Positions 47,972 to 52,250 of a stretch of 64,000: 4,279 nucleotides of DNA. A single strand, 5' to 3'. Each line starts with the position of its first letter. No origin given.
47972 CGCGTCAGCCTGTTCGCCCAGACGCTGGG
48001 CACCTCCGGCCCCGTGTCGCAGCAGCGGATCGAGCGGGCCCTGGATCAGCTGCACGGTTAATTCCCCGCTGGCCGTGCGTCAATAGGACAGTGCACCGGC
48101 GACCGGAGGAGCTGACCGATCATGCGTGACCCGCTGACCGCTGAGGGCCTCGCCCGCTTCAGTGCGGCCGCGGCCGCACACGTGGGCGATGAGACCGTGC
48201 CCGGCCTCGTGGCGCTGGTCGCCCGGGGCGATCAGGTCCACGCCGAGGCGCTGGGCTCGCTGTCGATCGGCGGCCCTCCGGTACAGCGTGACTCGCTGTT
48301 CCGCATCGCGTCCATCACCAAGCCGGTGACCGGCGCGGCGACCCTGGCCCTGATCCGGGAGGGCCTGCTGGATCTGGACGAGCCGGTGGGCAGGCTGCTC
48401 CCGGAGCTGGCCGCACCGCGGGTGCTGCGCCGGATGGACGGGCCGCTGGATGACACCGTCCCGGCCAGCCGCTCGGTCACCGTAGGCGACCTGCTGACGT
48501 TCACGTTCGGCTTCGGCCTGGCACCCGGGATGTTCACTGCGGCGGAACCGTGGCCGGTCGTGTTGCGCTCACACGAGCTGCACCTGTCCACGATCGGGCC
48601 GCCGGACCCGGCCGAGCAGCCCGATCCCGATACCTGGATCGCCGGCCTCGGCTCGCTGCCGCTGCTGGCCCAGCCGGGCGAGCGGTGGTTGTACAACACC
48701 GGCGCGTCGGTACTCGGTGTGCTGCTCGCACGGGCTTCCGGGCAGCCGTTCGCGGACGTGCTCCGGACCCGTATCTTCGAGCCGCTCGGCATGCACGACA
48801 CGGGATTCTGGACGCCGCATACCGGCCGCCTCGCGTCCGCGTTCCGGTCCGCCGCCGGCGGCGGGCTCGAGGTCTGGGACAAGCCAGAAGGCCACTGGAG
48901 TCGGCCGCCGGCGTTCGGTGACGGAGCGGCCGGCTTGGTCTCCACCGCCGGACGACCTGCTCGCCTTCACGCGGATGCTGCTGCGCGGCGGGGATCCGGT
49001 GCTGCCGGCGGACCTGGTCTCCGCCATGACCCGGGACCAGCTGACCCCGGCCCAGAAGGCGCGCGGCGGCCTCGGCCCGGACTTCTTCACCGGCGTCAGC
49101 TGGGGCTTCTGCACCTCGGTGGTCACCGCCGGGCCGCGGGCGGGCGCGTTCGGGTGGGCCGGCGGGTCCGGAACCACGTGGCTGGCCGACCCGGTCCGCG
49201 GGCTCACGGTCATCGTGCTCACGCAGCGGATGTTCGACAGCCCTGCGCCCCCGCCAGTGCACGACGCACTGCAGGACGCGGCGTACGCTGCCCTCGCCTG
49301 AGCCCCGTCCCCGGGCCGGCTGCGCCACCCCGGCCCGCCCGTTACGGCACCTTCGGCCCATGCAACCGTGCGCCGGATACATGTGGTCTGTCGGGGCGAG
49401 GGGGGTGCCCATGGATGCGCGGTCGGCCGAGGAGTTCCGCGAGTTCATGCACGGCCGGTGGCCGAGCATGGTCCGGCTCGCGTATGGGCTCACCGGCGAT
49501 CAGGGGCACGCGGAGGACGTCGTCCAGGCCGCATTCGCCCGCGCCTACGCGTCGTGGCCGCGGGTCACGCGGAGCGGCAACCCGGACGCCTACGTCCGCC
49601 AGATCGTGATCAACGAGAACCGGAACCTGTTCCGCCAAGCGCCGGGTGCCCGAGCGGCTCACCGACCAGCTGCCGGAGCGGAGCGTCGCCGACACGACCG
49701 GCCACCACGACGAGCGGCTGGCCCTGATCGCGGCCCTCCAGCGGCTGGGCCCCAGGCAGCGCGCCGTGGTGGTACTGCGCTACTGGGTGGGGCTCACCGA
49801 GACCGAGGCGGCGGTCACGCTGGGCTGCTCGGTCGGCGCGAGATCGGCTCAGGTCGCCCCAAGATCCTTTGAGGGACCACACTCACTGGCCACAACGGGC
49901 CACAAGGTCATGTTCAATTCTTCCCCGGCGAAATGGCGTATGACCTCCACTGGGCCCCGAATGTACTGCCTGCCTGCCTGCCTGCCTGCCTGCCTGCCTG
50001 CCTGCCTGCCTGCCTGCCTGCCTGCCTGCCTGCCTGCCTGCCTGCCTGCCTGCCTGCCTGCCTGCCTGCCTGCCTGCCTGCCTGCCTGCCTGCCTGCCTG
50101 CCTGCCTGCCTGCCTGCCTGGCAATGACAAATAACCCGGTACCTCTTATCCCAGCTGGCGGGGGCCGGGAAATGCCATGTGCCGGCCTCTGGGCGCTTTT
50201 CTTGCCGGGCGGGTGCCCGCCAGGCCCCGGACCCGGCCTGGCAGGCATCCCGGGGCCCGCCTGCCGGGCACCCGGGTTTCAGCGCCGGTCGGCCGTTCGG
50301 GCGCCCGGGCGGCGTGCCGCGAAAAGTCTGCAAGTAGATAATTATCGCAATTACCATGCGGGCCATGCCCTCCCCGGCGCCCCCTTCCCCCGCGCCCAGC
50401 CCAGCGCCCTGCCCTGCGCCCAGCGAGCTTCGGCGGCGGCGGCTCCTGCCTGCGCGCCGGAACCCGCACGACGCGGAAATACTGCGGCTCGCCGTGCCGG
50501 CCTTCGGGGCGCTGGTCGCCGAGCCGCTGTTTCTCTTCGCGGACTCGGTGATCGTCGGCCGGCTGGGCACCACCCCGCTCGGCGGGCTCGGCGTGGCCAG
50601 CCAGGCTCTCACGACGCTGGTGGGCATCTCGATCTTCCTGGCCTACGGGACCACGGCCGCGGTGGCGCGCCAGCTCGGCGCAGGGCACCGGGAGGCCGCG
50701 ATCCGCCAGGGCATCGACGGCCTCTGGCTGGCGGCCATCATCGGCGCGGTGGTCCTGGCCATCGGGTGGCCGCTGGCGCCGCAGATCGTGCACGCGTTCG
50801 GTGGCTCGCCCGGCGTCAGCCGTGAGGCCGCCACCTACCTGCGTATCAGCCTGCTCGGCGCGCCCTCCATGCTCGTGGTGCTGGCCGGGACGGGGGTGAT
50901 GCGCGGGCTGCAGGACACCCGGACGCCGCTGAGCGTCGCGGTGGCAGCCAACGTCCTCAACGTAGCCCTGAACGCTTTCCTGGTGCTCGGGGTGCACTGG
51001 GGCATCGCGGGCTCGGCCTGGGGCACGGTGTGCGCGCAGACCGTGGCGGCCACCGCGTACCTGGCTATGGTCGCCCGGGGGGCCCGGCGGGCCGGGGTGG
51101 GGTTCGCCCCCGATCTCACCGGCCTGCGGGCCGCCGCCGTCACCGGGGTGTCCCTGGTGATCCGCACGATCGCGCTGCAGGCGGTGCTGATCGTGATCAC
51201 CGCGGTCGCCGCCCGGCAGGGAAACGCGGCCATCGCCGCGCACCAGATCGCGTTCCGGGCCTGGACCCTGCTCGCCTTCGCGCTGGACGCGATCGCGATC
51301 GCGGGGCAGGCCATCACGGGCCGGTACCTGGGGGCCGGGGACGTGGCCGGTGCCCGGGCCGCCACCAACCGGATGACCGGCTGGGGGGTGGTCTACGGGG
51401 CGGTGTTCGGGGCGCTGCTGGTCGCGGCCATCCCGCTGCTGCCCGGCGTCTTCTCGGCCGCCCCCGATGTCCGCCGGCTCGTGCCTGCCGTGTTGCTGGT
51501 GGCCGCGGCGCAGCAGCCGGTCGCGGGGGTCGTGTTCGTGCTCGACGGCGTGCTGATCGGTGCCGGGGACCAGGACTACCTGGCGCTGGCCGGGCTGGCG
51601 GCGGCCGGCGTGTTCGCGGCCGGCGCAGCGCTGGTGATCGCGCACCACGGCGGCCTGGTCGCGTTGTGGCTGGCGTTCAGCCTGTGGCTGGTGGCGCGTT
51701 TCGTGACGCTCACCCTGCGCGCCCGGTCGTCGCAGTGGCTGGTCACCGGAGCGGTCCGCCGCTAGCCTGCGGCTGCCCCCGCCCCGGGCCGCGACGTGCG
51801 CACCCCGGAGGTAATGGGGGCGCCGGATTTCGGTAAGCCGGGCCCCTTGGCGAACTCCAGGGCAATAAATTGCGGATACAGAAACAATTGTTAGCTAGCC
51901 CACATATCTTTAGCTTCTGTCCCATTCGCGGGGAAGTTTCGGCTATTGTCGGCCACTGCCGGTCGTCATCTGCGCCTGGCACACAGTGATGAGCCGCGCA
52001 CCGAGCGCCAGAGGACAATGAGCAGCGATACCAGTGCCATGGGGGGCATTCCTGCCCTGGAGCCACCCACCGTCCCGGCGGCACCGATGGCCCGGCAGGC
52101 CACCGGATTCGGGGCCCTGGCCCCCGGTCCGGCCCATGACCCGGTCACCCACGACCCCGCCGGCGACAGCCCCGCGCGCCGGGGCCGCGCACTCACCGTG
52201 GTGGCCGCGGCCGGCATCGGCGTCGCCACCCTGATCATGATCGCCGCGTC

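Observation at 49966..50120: Perfect 155-bp (CTGC)n tetranucleotide microsatellite at the broken end of an ECF sigma gene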

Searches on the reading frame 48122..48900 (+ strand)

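Call 7: search_protein_families(library=pfam, proteins=[window:48122-48900:+], max_evalue=0.01)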
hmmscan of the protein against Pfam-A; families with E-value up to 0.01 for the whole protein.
window:48122-48900:+ (259 aa): 1 family
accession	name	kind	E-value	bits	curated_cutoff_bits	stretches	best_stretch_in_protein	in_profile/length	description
PF00144.29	Beta-lactamase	-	1.7e-43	149.5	27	1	16-243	4-197/329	Beta-lactamase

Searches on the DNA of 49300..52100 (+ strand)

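Call 24: search_rna_families(source=window, start=49300, end=52100, threshold=evalue, max_evalue=1)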
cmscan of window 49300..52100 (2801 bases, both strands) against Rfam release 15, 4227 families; matches with E-value up to 1: 2.
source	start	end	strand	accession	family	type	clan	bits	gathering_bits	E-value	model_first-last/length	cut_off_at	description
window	50721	50745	-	RF01275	sR22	Gene; snRNA; snoRNA; CD-box;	-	21.3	40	0.25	1-58/58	no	Small nucleolar RNA sR22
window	50246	50339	-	RF02242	Xoo5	Gene; sRNA;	-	20.2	50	0.46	1-124/124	no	Xanthomonadaceae sRNA Xoo5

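Call 25: search_rna_families(sources=[L081, L009, L006, L005, L004], threshold=gathering)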
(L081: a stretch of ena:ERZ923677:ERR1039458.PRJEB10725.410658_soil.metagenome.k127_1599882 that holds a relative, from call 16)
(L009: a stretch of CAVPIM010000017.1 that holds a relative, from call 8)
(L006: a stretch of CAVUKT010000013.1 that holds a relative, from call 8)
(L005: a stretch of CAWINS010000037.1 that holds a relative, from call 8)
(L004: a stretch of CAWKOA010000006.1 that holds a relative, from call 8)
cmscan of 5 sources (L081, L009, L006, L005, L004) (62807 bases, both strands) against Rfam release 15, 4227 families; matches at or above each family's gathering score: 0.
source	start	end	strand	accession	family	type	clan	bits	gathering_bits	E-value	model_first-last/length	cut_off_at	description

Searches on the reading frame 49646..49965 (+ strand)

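Call 7: search_protein_families(library=pfam, proteins=[window:49646-49965:+], max_evalue=0.01)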
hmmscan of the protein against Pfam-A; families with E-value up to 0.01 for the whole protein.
window:49646-49965:+ (106 aa): 4 families
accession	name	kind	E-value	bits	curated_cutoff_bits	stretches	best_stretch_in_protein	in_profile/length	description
PF08281.18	Sigma70_r4_2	-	3.4e-10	39.8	25.7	1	25-65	2-42/54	Sigma-70, region 4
PF04545.22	Sigma70_r4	-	4e-07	29.9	24.1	1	30-64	1-35/50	Sigma-70, region 4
PF07638.17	Sigma70_ECF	-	0.00085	19.7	21.1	1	21-64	120-166/185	ECF sigma factor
PF13384.12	HTH_23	-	0.0081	16.4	24.6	0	37-63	5-31/50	Homeodomain-like domain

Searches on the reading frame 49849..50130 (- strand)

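Call 7: search_protein_families(library=pfam, proteins=[window:49849-50130:-], max_evalue=0.01)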
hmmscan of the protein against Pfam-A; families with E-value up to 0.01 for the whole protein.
window:49849-50130:- (93 aa): 1 family
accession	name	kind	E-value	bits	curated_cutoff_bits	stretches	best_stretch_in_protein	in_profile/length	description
PF09811.14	Yae1_N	-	3.6e-05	23.8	27.5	0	20-41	12-33/39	Essential protein Yae1, N terminal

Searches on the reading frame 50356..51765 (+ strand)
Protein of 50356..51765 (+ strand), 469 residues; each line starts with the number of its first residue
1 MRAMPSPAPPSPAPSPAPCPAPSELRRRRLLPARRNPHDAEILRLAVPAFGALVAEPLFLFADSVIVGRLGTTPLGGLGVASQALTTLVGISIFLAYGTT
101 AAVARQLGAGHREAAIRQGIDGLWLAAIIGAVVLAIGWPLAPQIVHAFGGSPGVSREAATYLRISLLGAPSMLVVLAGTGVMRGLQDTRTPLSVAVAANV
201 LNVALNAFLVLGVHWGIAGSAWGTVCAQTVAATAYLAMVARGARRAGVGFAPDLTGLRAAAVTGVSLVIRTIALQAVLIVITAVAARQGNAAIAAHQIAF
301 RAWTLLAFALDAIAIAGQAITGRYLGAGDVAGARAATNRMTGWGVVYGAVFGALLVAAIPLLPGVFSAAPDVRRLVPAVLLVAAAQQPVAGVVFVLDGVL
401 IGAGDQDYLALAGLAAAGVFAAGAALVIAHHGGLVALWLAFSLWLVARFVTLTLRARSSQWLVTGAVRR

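Call 6: find_encoding_contigs(protein=window:50356-51765:+, flank=3000, max_places=6)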
Protein window:50356-51765:+ (469 aa): no gene with exactly this product is on record in the collection.

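Call 7: search_protein_families(library=pfam, proteins=[window:50356-51765:+], max_evalue=0.01)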
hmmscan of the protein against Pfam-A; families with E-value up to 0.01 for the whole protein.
window:50356-51765:+ (469 aa): 1 family
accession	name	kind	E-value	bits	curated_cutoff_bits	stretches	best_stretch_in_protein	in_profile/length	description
PF01554.23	MatE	-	3.5e-45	154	24.9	2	48-207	1-160/161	MatE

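Call 8: find_related_loci(query=window:50356-51765:+, collection=genome_contigs, flank=6000)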
Query window:50356-51765:+ (469 aa) in genome_contigs; peptide patterns used: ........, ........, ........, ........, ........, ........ (x = any residue, [..] = any of these).
234 stretches matched a pattern; 137 encode a relative of the query (tblastn E <= 1e-3); the best 80 are kept; 80 distinct loci.
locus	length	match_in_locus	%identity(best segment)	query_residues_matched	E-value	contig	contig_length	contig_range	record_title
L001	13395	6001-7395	89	1-469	0e+0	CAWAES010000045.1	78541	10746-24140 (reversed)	MAG: uncultured Actinomycetes bacterium isolate MFD00731.bin.3.52 genome assembly, contig: contig_8972, whole genome sho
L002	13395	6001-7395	90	1-469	0e+0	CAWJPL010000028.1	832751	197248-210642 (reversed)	MAG: uncultured Actinomycetes bacterium isolate MFD04463.bin.2.104 genome assembly, contig: contig_4596, whole genome sh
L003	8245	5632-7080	87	1-469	0e+0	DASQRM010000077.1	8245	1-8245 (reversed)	MAG TPA_asm: Streptosporangiaceae bacterium isolate SMAG_U10883 k141_269443, whole genome shotgun sequence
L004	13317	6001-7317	91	24-462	0e+0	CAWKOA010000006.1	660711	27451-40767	MAG: uncultured Actinomycetes bacterium isolate MFD09286.bin.2.81 genome assembly, contig: contig_16467, whole genome sh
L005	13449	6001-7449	87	1-469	0e+0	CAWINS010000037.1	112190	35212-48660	MAG: uncultured Actinomycetes bacterium isolate MFD01213.bin.2.10 genome assembly, contig: contig_2796, whole genome sho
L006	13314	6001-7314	92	32-469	0e+0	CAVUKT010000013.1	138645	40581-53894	MAG: uncultured Actinomycetes bacterium isolate MFD01716.bin.2.119 genome assembly, contig: contig_17765, whole genome s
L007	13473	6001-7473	85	1-469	0e+0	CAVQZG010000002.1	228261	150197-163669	MAG: uncultured Actinomycetes bacterium isolate MFD00031.bin.1.92 genome assembly, contig: contig_15199, whole genome sh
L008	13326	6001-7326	91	26-469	0e+0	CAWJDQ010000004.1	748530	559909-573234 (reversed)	MAG: uncultured Actinomycetes bacterium isolate MFD03399.bin.2.119 genome assembly, contig: contig_23239, whole genome s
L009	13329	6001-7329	90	27-469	0e+0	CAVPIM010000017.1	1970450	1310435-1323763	MAG: uncultured Actinomycetes bacterium isolate MFD00008.bin.2.138 genome assembly, contig: contig_7649, whole genome sh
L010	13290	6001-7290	91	38-467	0e+0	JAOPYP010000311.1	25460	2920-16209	MAG: Actinomycetes bacterium isolate RYN_230 scaffold_1588617, whole genome shotgun sequence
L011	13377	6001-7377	81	10-469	0e+0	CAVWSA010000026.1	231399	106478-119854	MAG: uncultured Actinomycetes bacterium isolate MFD05377.bin.2.17 genome assembly, contig: contig_43765, whole genome sh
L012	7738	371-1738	80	1-468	0e+0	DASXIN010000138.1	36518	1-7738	MAG TPA_asm: Streptosporangiaceae bacterium isolate SMAG_U5222 k141_2146756, whole genome shotgun sequence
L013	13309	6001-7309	91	32-469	0e+0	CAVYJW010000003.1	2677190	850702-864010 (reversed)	MAG: uncultured Actinomycetes bacterium isolate MFD05580.bin.2.4 genome assembly, contig: contig_1534, whole genome shot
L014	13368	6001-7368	79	1-468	0e+0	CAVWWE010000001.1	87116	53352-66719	MAG: uncultured Actinomycetes bacterium isolate MFD09603.bin.2.99 genome assembly, contig: contig_10046, whole genome sh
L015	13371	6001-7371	80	1-469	0e+0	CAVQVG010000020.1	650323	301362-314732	MAG: uncultured Actinomycetes bacterium isolate MFD10064.bin.1.15 genome assembly, contig: contig_9790, whole genome sho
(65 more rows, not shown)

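Call 15: find_homologous_proteins(query=window:50356-51765:+, max_evalue=1e-50)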
Query window:50356-51765:+ (469 aa): 7997 proteins with E <= 1e-50 among 8000 candidates; the best 120 are listed.
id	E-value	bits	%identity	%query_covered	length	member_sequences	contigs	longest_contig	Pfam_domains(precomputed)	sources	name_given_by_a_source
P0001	9.9e-258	874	93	93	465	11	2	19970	PF01554.24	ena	-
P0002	1.0e-251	854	92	95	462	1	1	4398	PF01554.24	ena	-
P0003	1.5e-251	853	91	100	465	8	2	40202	PF01554.24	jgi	jgi:putative MATE family efflux protein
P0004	7.4e-251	851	90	100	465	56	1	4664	PF01554.24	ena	-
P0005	2.0e-250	850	90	100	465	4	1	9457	PF01554.24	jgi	jgi:putative MATE family efflux protein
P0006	3.5e-250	849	89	100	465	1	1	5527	PF01554.24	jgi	jgi:putative MATE family efflux protein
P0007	5.4e-250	848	91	95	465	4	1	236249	PF01554.24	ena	-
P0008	7.8e-250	848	89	100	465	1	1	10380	PF01554.24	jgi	jgi:putative MATE family efflux protein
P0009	9.4e-250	847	92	93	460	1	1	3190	PF01554.24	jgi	jgi:putative MATE family efflux protein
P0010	1.1e-249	847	90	95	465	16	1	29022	PF01554.24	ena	-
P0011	2.1e-249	846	90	100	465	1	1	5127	PF01554.24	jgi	jgi:putative MATE family efflux protein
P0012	4.6e-249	845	91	92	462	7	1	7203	PF01554.24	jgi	jgi:putative MATE family efflux protein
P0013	1.1e-248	844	89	99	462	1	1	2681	PF01554.24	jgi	jgi:putative MATE family efflux protein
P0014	1.2e-248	844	89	99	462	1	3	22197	PF01554.24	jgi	jgi:putative MATE family efflux protein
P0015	2.0e-248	843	89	100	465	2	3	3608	PF01554.24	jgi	jgi:putative MATE family efflux protein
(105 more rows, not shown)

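Call 16: find_encoding_contigs(protein=P0001, flank=4000, max_places=4)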
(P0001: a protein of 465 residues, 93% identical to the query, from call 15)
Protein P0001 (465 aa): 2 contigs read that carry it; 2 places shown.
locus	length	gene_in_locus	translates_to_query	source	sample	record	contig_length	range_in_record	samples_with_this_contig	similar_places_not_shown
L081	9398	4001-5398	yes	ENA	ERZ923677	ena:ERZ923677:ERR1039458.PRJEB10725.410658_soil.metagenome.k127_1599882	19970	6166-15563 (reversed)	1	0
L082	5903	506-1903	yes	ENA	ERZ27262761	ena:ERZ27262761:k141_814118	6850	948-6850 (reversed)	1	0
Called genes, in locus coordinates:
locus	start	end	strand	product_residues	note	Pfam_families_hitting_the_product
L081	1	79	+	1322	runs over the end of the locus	PF00270:DEAD, PF13245:AAA_19 (weak), PF13401:AAA_22 (faint), PF00271:Helicase_C, PF21010:HA2_C, PF07717:OB_NTP_bind, PF11898:DUF3418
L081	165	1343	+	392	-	PF00144:Beta-lactamase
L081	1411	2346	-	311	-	PF01370:Epimerase, PF05368:NmrA, PF13460:NAD_binding_10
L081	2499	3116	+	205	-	PF00440:TetR_N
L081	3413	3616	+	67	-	-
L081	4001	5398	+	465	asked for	PF01554:MatE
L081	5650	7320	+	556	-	PF26314:MptA_B_family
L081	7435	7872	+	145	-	PF00582:Usp (weak)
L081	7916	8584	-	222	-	PF00596:Aldolase_II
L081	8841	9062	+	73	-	-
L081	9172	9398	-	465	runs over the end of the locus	PF26113:GH16_XgeA, PF00652:Ricin_B_lectin, PF14200:RicinB_lectin_2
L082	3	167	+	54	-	?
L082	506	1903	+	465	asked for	PF01554:MatE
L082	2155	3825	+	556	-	PF26314:MptA_B_family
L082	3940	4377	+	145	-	PF00582:Usp (weak)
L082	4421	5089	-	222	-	PF00596:Aldolase_II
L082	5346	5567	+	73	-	-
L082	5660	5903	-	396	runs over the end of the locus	?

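Call 17: find_encoding_contigs(protein=P0003, flank=4000, max_places=4)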
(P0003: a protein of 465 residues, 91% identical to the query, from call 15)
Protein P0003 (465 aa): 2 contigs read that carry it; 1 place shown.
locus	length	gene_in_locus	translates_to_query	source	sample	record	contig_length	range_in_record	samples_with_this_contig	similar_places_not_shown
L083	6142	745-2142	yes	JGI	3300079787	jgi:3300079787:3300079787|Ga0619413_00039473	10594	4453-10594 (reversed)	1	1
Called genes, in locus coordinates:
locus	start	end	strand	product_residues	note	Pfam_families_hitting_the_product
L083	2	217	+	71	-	?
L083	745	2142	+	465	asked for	PF01554:MatE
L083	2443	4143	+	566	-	PF26314:MptA_B_family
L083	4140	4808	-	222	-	PF00596:Aldolase_II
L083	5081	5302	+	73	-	-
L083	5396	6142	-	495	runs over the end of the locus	-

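Call 49: search_protein_families(library=ncbifam, proteins=[L009:3920-4420:+, L009:4420-5523:+, window:50356-51765:+], max_evalue=0.001)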
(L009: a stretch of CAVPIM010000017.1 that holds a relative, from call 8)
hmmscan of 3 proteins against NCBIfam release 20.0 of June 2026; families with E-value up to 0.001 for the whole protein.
L009:3920-4420:+ (167 aa): 73 families (the best 25 are shown)
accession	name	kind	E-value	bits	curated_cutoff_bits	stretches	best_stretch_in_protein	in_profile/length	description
TIGR02983.1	SigE-fam_strep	subfamily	2.4e-56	190.1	141.55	1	4-160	3-159/162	SigE family RNA polymerase sigma factor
NF007227.0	PRK09645.1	subfamily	6.8e-22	78.2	202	1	5-158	11-169/177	sigma-70 family RNA polymerase sigma factor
NF004113.0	PRK05602.1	equivalog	1.5e-21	76.9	208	1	3-158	41-200/211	RNA polymerase sigma factor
TIGR02937.1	sigma70-ECF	superfamily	2.3e-21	76.2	42.9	1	8-157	2-163/165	sigma-70 family RNA polymerase sigma factor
TIGR02985.1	Sig70_bacteroi1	subfamily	1.6e-19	70.7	126.4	1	8-157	2-160/162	RNA polymerase sigma-70 factor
NF007225.0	PRK09643.1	equivalog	8.6e-18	64.8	190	1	9-158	29-181/204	RNA polymerase sigma factor SigM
TIGR02960.1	SigX5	hypoth_equivalog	1.6e-16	60.4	264.75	1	97-158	128-189/322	RNA polymerase sigma-70 factor, TIGR02960 family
TIGR02954.1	Sig70_famx3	hypoth_equivalog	3.5e-16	59.4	188.5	1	6-158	15-166/170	RNA polymerase sigma-70 factor, TIGR02954 family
NF007229.0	PRK09647.1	equivalog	5.7e-16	58.5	265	1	19-158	56-201/220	RNA polymerase sigma factor SigE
NF053879.1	RNAPolSigSigVBac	equivalog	1.7e-15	57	190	1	8-159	5-155/160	RNA polymerase sigma factor SigV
TIGR02989.1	Sig-70_gvs1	subfamily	5.1e-15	55.7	124.55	1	8-156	2-155/158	RNA polymerase sigma-70 factor, Rhodopirellula/Verrucomicrobium family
NF058625.1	sigma_PG0214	equivalog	6e-15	55.4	130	1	7-157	4-159/170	GFO_1088 family ECF-type sigma factor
NF009164.0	PRK12511.1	equivalog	9.6e-15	54.6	185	1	18-158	15-158/182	RNA polymerase sigma factor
NF007216.0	PRK09638.1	equivalog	1.7e-14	54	194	1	9-158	20-173/180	RNA polymerase sigma factor SigY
NF006089.0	PRK08241.1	subfamily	2e-14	53.4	240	1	95-158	140-203/343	RNA polymerase subunit sigma-70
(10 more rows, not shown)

L009:4420-5523:+ (367 aa): 0 families

window:50356-51765:+ (469 aa): 11 families
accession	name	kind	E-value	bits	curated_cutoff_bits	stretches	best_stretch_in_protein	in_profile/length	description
TIGR00797.1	matE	subfamily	8e-85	285.1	147.4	1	48-438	1-396/396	MATE family efflux transporter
NF007690.0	PRK10367.1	equivalog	6.9e-34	117.5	409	1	38-457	7-429/441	MATE family efflux transporter DinF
NF007562.1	PRK10189.1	equivalog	8.8e-22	77.5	465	1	41-463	28-464/470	EmmdR/YeeO family multidrug/toxin efflux MATE transporter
NF041358.1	GntT_guanitoxin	equivalog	1.5e-18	67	525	1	56-455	29-433/438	guanitoxin biosynthesis MATE family efflux transporter GntT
NF001214.0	PRK00187.1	equivalog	2.9e-15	56.2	449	1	42-454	12-439/464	NorM family multidrug efflux MATE transporter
NF052396.1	MATE_WgkD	equivalog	3.5e-10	39.4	510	1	41-371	4-337/428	tryglysin-associated MATE efflux transporter WgkD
NF007130.1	PRK09575.1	equivalog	4.5e-09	36.1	445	1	42-351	8-322/435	MATE family efflux transporter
NF045578.1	export_MbnM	equivalog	2.8e-06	26.6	285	1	48-303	8-259/410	methanobactin export MATE transporter MbnM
NF041801.1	MATE_SolL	equivalog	2.4e-05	23.3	780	1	44-456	24-447/458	solanimycin export family MATE transporter SolL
NF000131.1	MATE_multi_MepA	equivalog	0.00064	19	850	1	85-405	62-384/451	multidrug efflux MATE transporter MepA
NF000263.1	MATE_multi_NorM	equivalog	0.00071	19.1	950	0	44-390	22-377/459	multidrug efflux MATE transporter NorM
